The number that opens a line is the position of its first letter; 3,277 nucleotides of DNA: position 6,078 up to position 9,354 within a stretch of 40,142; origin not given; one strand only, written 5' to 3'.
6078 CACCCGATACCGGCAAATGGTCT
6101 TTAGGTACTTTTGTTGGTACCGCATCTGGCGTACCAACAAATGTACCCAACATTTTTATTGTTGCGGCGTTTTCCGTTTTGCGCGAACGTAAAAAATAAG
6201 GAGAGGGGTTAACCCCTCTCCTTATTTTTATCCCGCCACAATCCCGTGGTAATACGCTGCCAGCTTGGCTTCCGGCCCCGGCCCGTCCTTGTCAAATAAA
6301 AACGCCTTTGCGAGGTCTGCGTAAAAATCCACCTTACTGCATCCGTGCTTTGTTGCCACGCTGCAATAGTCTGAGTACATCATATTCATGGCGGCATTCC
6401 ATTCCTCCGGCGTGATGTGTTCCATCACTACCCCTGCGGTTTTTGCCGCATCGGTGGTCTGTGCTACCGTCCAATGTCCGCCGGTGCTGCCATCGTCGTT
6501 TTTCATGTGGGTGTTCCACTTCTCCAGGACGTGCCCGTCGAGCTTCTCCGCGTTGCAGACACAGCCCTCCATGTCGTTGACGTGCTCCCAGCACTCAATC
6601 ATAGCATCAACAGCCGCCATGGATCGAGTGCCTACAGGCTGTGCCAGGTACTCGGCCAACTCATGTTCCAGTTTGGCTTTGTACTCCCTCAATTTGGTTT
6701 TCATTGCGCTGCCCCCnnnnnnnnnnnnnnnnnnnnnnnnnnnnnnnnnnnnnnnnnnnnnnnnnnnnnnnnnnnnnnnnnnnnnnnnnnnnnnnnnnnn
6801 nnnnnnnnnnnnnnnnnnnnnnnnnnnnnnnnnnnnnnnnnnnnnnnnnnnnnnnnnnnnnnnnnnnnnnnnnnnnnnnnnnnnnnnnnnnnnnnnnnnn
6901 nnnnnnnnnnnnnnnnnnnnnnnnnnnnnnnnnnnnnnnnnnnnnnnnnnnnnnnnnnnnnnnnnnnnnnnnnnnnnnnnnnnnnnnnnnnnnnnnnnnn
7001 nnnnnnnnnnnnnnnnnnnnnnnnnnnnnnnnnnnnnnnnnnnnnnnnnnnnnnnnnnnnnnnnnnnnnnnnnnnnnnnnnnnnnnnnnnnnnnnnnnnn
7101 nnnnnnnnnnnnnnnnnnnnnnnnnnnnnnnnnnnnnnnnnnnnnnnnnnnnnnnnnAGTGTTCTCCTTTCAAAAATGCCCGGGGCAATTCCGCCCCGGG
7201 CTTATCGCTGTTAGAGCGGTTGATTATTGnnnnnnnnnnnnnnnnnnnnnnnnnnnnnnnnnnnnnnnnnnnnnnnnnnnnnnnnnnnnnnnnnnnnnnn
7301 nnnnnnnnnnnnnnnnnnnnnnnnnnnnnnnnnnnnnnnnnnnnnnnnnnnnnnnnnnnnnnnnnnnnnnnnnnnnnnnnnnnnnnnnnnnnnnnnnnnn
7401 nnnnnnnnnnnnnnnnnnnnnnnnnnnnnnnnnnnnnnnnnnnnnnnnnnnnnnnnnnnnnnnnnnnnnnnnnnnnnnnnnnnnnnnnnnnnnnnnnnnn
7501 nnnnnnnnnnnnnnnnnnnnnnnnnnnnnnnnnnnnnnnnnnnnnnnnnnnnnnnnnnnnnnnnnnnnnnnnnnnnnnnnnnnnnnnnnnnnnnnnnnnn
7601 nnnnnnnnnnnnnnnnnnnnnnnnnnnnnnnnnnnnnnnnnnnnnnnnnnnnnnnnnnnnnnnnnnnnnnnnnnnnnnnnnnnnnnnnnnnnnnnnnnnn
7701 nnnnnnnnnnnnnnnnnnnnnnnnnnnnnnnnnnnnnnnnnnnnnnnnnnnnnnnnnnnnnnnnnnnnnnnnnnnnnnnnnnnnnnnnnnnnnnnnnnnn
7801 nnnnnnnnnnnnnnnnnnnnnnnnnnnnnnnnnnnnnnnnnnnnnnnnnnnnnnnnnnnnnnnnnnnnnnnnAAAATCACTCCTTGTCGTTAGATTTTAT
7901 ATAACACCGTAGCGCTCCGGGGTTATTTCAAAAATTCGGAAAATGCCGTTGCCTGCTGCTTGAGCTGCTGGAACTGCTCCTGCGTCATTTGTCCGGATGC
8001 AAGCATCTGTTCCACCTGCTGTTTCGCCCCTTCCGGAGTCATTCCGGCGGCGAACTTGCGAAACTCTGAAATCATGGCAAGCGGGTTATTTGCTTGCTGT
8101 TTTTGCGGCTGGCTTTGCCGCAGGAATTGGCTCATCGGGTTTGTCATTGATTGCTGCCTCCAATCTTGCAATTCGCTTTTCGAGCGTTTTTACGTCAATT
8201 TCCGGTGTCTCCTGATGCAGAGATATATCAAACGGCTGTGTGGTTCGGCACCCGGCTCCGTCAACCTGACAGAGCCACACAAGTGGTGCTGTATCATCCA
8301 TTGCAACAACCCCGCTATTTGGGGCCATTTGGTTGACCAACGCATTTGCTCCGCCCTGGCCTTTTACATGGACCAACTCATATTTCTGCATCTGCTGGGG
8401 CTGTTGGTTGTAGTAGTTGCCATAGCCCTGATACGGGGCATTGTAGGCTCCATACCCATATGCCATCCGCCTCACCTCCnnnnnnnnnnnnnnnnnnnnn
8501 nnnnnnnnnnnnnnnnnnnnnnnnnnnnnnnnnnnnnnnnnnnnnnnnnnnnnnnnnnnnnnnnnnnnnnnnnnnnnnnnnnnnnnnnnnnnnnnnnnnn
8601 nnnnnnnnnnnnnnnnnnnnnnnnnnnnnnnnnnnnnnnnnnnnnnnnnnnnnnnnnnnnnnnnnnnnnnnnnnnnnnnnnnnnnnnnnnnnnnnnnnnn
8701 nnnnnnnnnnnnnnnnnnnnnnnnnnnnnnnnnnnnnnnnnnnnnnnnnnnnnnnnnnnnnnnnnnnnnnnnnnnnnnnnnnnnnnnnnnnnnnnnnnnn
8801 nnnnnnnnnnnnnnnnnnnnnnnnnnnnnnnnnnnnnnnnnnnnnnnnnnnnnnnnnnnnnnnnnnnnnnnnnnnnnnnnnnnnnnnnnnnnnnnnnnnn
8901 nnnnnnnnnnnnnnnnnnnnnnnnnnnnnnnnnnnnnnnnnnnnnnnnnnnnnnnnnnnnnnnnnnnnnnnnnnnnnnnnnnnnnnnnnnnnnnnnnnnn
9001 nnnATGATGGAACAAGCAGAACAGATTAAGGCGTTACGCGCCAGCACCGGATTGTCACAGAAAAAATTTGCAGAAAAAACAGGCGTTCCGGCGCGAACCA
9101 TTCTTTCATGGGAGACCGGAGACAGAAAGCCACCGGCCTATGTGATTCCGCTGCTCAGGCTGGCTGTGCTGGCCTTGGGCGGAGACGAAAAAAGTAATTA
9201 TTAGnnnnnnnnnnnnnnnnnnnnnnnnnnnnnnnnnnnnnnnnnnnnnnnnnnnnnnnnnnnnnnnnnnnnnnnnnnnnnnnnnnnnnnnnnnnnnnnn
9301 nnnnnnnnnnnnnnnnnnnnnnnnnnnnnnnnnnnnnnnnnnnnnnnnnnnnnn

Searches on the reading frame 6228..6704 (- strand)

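Call 26: search_protein_families(library=phrogs, max_evalue=0.001, proteins=[window:6228-6704:-])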
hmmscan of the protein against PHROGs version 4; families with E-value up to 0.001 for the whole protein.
window:6228-6704:- (158 aa): 0 families

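Call 98: search_protein_families(library=pfam, max_evalue=0.001, proteins=[window:6228-6704:-])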
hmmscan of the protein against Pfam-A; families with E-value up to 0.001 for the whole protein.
window:6228-6704:- (158 aa): 1 family
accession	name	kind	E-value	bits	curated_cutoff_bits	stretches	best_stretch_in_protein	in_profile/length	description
PF25223.1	DUF7841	-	5.6e-21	75.4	25.2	1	53-152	14-113/114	Domain of unknown function (DUF7841)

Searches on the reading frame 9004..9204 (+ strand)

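Call 98: search_protein_families(library=pfam, max_evalue=0.001, proteins=[window:9004-9204:+])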
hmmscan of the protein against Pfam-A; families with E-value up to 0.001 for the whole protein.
window:9004-9204:+ (66 aa): 3 families
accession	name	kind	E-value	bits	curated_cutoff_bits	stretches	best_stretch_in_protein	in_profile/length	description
PF01381.28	HTH_3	-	5.5e-09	36.4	23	1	8-45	1-38/55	Helix-turn-helix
PF13560.12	HTH_31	-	4.4e-07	30.6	27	1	5-52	3-52/64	Helix-turn-helix domain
PF12844.13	HTH_19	-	0.00027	21.2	30.2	1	6-47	2-43/64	Helix-turn-helix domain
